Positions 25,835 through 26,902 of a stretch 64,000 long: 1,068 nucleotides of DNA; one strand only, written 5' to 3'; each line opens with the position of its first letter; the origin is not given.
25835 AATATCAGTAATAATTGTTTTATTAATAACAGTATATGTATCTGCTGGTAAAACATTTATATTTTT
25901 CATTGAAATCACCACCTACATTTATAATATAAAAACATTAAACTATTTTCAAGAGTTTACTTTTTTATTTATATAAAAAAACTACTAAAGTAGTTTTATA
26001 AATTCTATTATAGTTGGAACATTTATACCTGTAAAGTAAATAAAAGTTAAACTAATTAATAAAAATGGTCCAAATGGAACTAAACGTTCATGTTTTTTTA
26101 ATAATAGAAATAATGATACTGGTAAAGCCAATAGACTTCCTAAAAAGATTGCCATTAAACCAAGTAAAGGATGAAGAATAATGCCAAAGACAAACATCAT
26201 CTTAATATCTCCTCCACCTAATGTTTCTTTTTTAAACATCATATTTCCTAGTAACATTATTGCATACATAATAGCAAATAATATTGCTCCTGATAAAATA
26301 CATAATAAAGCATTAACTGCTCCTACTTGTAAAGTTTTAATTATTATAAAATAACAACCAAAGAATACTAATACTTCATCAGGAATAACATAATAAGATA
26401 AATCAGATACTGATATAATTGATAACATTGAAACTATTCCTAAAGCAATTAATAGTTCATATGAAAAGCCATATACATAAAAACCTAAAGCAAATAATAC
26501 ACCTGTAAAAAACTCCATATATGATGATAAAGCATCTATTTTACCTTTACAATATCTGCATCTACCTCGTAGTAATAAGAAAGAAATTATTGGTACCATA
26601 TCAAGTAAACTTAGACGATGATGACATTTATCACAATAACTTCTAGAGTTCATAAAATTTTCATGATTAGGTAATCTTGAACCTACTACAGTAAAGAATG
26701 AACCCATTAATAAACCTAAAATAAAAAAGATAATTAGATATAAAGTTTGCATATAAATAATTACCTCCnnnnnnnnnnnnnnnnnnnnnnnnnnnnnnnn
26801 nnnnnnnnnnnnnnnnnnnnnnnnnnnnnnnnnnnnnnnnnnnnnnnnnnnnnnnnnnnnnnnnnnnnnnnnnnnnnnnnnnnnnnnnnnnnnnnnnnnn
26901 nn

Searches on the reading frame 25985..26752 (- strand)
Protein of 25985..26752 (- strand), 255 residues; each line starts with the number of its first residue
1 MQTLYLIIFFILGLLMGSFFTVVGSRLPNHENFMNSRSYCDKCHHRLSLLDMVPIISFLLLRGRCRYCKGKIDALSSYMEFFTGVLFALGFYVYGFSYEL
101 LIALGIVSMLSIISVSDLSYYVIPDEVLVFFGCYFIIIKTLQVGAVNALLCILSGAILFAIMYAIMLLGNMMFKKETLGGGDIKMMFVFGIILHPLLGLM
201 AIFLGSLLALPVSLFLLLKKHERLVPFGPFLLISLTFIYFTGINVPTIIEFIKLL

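Call 85: search_protein_families(library=ncbifam, proteins=[window:25985-26752:-], max_evalue=0.01)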
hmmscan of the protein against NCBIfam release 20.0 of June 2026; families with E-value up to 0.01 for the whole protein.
window:25985-26752:- (255 aa): 0 families

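Call 86: search_protein_families(library=pfam, proteins=[window:25985-26752:-], max_evalue=0.01)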
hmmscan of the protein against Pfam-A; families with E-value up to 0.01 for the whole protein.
window:25985-26752:- (255 aa): 2 families
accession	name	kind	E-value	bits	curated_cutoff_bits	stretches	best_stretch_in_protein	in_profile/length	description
PF06750.18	A24_N_bact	-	4.4e-28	97.6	23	1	11-92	1-82/84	Bacterial Peptidase A24 N-terminal domain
PF01478.23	Peptidase_A24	-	2.3e-12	47.7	26.5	1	106-213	3-103/104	Type IV leader peptidase family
